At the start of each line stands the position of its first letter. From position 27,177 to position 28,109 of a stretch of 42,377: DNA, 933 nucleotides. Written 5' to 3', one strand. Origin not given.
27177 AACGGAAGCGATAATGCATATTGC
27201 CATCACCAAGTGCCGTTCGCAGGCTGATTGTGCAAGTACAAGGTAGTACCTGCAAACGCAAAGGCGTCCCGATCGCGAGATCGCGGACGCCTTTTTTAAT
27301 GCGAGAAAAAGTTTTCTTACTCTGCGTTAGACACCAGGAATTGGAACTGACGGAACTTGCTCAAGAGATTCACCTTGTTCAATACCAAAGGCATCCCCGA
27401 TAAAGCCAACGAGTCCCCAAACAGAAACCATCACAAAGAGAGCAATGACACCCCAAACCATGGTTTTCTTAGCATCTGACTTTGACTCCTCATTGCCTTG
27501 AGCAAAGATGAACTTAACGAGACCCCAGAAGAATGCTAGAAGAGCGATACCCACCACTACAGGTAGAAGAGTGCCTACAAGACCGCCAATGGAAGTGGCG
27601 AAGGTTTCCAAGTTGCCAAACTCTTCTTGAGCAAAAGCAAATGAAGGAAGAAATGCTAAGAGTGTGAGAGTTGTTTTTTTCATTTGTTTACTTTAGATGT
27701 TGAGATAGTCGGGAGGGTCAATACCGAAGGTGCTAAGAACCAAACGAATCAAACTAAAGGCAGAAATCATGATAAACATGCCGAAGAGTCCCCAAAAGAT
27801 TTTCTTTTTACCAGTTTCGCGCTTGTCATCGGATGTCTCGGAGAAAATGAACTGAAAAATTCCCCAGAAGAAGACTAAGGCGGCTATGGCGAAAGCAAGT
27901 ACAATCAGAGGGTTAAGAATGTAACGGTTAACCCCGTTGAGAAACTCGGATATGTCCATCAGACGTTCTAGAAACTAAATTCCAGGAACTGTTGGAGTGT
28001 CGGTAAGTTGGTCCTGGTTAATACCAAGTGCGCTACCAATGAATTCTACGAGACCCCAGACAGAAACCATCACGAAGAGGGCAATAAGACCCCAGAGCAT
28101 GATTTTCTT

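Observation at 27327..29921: Seven tandem genes for VirB2/TrbC-like two-TM mini-proteins in two sequence families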

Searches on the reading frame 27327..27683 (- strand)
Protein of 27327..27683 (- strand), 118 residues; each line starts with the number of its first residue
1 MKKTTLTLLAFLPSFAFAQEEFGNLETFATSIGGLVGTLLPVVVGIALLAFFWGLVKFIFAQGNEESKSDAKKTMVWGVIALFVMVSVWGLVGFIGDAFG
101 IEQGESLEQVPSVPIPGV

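Call 3: search_protein_families(library=pfam, proteins=[window:27327-27683:-], max_evalue=1)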
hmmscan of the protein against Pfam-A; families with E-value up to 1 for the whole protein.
window:27327-27683:- (118 aa): 9 families
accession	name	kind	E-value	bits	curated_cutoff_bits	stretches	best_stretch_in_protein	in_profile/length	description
PF18895.5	T4SS_pilin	-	7.7e-11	42.4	26.6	1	27-95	4-71/71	Type IV secretion system pilin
PF11700.14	ATG22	-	0.0022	17.2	24.1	1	47-103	330-384/482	Vacuole effluxer Atg22 like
PF04956.18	TrbC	-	0.025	15.2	27.9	1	5-87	17-90/98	TrbC/VIRB2 pilin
PF25592.1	DUF7937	-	0.028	13.7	31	1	13-103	155-237/402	Domain of unknown function (DUF7937)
PF10999.13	DUF2839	-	0.048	14.5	22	1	75-100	40-65/67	Protein of unknown function (DUF2839)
PF20303.3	YLATT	-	0.088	13.1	26.7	1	42-84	5-47/107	YEATS-Like-Associating Three TM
PF00335.26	Tetraspanin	-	0.11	12.5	32.1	1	39-96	10-67/225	Tetraspanin family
PF13687.11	DUF4153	-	0.12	11.9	27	1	6-85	97-180/373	Domain of unknown function (DUF4153)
PF12036.14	DUF3522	-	0.45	11.1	29.3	1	35-88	118-169/188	Protein of unknown function (DUF3522)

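Call 35: search_protein_families(library=ncbifam, proteins=[window:27327-27683:-], max_evalue=0.1)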
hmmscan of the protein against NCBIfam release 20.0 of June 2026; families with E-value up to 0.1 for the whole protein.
window:27327-27683:- (118 aa): 3 families
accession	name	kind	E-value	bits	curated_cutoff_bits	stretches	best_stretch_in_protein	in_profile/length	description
NF045849.1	ICE_MMCAP2_0565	equivalog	7.6e-10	38.3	40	1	28-95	9-76/80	Mbov_0395 family pilin-like conjugal transfer protein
NF045610.1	acin_4_helix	equivalog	0.00014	21.9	50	1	4-90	5-87/131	putative four-helix membrane protein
NF045890.1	conj_pls20_p028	equivalog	0.039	12.8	150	1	26-87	57-108/377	pLS20_p028 family conjugation system transmembrane protein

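Call 81: search_protein_families(library=phrogs, proteins=[window:27327-27683:-], max_evalue=0.01)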
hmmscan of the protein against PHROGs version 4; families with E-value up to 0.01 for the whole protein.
window:27327-27683:- (118 aa): 0 families

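Call 91: search_protein_representatives(alignment_id=A1)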
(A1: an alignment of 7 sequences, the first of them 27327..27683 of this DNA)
Query: 7 sequences, 112 profile positions. Proteins with E-value up to 0.001 (for the whole library): 55346; up to 1e-10: 8184; up to 1e-30: 55. The best 150 are listed.
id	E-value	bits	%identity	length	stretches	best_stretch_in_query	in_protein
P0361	1.1e-56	206.1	-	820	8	23-94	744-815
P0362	3.5e-54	198.0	-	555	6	8-96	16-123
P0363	1.1e-51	190.0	-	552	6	5-96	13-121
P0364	1.2e-49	183.4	-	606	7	6-95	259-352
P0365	1.5e-48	179.9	-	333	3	7-110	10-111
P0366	8.4e-48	177.4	-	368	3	21-109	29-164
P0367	1.0e-47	177.2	-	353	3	22-99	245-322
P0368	4.5e-47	175.1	-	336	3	29-100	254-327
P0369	1.5e-46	173.4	-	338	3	18-106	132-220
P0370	1.5e-46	173.4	-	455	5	16-96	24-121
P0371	1.9e-45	169.9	-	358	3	12-108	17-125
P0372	5.2e-45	168.4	-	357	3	3-106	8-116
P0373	1.0e-44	167.5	-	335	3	7-109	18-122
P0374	1.4e-44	167.1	-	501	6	24-95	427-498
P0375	2.4e-44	166.3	-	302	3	22-103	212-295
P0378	3.1e-39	149.8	-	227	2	5-106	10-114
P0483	4.6e-25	104.2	-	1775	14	27-99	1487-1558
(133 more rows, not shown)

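Call 95: list_cluster_members(proteins=[P0361, P0362, P0365, P0378, P0483, P0364, P0370])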
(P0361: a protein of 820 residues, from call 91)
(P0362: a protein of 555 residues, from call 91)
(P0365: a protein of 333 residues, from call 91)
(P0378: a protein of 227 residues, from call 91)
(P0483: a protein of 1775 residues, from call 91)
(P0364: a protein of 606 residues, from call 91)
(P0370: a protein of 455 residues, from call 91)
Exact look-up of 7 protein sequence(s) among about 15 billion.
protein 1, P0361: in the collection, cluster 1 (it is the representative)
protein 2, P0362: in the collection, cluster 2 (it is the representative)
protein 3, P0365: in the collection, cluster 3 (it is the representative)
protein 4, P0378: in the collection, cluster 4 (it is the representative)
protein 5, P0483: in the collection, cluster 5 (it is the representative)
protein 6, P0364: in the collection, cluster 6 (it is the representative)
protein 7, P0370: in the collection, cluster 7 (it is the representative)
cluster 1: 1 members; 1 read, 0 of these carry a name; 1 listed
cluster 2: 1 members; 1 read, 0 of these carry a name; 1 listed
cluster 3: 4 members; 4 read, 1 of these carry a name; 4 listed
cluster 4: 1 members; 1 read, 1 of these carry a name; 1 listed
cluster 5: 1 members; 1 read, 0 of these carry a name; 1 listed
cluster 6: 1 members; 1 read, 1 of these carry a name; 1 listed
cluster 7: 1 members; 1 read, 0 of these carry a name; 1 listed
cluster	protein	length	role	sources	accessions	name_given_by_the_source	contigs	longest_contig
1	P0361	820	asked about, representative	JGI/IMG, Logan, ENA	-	-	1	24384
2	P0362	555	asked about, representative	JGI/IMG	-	-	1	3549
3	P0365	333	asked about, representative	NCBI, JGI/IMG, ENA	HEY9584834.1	MAG TPA: hypothetical protein VJI33_04685 [Candidatus Paceibacterota bacterium]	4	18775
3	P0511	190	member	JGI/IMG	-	-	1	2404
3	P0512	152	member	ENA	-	-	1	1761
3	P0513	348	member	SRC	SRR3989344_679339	-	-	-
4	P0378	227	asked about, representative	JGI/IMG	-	hypothetical protein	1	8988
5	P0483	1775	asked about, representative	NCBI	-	-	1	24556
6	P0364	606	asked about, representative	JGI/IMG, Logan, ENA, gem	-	hypothetical protein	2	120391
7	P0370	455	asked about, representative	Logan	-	-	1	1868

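Call 96: find_encoding_contigs(protein=P0362, flank=10000, max_places=2)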
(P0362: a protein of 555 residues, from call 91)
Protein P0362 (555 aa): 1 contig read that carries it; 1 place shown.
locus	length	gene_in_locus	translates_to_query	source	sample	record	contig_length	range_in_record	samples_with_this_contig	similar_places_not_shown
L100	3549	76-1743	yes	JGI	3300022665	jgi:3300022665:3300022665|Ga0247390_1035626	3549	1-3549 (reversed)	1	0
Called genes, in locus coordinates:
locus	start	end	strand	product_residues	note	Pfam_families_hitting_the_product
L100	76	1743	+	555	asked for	PF02322:Cyt_bd_oxida_II (faint), PF18895:T4SS_pilin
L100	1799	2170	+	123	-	PF18895:T4SS_pilin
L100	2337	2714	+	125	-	PF18895:T4SS_pilin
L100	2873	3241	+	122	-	PF18895:T4SS_pilin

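Call 97: find_encoding_contigs(protein=P0364, flank=10000, max_places=1)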
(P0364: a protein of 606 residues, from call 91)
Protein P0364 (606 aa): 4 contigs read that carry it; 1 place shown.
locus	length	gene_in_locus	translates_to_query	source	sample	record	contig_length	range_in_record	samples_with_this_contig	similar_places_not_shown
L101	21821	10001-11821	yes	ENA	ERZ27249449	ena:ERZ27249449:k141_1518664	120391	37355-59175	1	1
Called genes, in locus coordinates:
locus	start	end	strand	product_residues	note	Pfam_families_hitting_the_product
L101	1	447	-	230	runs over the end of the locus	-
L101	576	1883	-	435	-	PF00753:Lactamase_B, PF23023:Anti-Pycsar_Apyc1, PF12706:Lactamase_B_2 (weak), PF07521:RMMBL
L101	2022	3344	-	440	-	PF23459:S1_RRP5 (faint), PF00575:S1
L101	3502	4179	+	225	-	PF13483:Lactamase_B_3, PF12706:Lactamase_B_2 (weak)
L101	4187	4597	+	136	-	-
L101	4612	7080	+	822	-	PF00521:DNA_topoisoIV, PF03989:DNA_gyraseA_C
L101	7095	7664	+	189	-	PF03848:TehB (weak), PF13489:Methyltransf_23, PF01209:Ubie_methyltran, PF01728:FtsJ (weak), PF13847:Methyltransf_31, PF08241:Methyltransf_11, PF08242:Methyltransf_12, PF13649:Methyltransf_25, +2 more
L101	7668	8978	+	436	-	PF01547:SBP_bac_1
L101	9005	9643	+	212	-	PF18895:T4SS_pilin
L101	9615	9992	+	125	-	PF18895:T4SS_pilin (weak)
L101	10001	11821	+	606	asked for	PF18895:T4SS_pilin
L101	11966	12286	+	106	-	PF18895:T4SS_pilin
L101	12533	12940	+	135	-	PF18895:T4SS_pilin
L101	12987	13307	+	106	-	PF18895:T4SS_pilin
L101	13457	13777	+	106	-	PF18895:T4SS_pilin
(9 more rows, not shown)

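Call 98: find_encoding_contigs(protein=P0361, flank=10000, max_places=1)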
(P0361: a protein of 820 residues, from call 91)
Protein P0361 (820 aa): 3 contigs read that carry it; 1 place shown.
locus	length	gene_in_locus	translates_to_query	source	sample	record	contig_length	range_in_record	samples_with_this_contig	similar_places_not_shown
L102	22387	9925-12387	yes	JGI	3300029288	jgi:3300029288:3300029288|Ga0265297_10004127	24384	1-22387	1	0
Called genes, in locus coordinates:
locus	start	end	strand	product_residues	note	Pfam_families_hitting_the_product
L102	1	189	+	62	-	?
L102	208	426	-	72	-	-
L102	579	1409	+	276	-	-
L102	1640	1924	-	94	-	-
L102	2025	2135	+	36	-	-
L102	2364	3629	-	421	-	PF01368:DHH, PF02272:DHHA1 (weak)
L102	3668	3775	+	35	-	-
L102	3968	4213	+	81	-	PF01783:Ribosomal_L32p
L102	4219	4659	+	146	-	PF01029:NusB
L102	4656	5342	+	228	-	PF22935:RM44_endonuclase (faint), PF14622:Ribonucleas_3_3, PF00636:Ribonuclease_3, PF00035:dsrm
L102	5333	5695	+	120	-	PF02033:RBFA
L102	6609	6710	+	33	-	-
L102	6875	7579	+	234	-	PF28597:T2SSF_N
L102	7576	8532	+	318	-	PF18075:FtsX_ECD, PF02687:FtsX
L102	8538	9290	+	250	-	PF11967:RecO_N, PF02565:RecO_C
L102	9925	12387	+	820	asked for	PF04956:TrbC (faint), PF18895:T4SS_pilin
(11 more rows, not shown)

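Call 99: find_encoding_contigs(protein=P0483, flank=10000, max_places=1)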
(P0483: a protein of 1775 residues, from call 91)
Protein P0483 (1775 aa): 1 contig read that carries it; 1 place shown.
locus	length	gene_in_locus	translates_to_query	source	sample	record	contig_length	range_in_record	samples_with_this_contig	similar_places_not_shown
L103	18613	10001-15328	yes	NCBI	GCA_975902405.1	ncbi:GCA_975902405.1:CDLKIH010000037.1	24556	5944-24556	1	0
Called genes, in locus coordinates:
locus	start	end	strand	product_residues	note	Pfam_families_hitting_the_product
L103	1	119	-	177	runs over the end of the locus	PF02441:Flavoprotein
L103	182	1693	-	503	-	PF20123:DUF6513 (weak), PF00809:Pterin_bind, PF14251:PterinBD-DUF4346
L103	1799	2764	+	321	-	PF09822:ABC_transp_aux (faint)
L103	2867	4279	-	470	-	PF25596:CPSase_L_D1, PF02222:ATP-grasp, PF02786:CPSase_L_D2, PF07478:Dala_Dala_lig_C, PF02787:CPSase_L_D3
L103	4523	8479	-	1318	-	PF05048:NosD, PF13229:Beta_helix, PF05048:NosD, PF13229:Beta_helix, PF05048:NosD, PF13229:Beta_helix, PF05048:NosD (weak)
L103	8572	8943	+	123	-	PF13742:tRNA_anti_2 (faint), PF01336:tRNA_anti-codon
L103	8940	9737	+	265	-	PF06023:Csa1 (weak), PF12705:PDDEXK_1, PF01930:Cas_Cas4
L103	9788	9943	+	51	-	PF00832:Ribosomal_L39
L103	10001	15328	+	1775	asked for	PF04956:TrbC, PF18895:T4SS_pilin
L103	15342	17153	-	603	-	PF00361:Proton_antipo_M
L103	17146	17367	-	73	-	-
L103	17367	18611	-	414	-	?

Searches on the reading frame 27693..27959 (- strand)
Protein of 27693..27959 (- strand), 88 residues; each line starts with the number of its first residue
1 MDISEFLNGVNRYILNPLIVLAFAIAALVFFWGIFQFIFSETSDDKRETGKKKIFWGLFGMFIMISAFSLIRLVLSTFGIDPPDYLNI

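Call 3: search_protein_families(library=pfam, proteins=[window:27693-27959:-], max_evalue=1)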
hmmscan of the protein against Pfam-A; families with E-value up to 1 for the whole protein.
window:27693-27959:- (88 aa): 7 families
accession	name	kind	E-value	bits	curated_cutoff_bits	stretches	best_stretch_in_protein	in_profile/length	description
PF18895.5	T4SS_pilin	-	1e-07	32.4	26.6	1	13-72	11-69/71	Type IV secretion system pilin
PF11190.13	DUF2976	-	0.0015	18.8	28.2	1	4-71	13-75/87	Protein of unknown function (DUF2976)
PF03729.18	DUF308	-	0.0019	18.9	25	1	18-71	21-72/73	Short repeat of unknown function (DUF308)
PF03209.21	PUCC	-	0.0084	15.6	21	1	18-77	10-72/401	PUCC protein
PF02313.22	Fumarate_red_D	-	0.055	14.2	25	1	51-77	6-32/114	Fumarate reductase subunit D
PF09323.15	DUF1980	-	0.073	14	25.9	1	11-76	23-95/110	DUF1980 N-terminal domain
PF10260.14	SAYSvFN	-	0.62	10.4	25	0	14-51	6-43/70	Uncharacterized conserved domain (SAYSvFN)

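Call 35: search_protein_families(library=ncbifam, proteins=[window:27693-27959:-], max_evalue=0.1)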
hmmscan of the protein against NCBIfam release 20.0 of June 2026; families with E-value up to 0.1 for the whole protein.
window:27693-27959:- (88 aa): 7 families
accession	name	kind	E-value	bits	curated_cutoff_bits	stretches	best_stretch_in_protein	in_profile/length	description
NF045849.1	ICE_MMCAP2_0565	equivalog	1.3e-08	34.4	40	1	13-77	15-79/80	Mbov_0395 family pilin-like conjugal transfer protein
NF052277.1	lmo0954_fam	equivalog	0.019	15.5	40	1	15-71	21-68/89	lmo0954 family membrane protein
TIGR02908.1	CoxD_Bacillus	equivalog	0.03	14.2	117.85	1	7-71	48-107/110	cytochrome c oxidase subunit IVB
NF045846.1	MSC0882_dom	subfamily_domain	0.033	13.4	60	1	18-77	12-69/244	MSC_0882 family membrane protein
NF038300.1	EPS_HpsL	equivalog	0.05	12.2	640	1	14-72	144-203/534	hormogonium polysaccharide biosynthesis protein HpsL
TIGR03745.1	conj_TIGR03745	hypoth_equivalog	0.058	13.2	52.5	1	5-71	31-92/105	TIGR03745 family integrating conjugative element membrane protein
TIGR03943.1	TIGR03943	equivalog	0.06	12.7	88.8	1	10-62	5-64/221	TIGR03943 family putative permease subunit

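Call 81: search_protein_families(library=phrogs, proteins=[window:27693-27959:-], max_evalue=0.01)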
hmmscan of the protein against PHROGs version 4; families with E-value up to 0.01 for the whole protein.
window:27693-27959:- (88 aa): 0 families
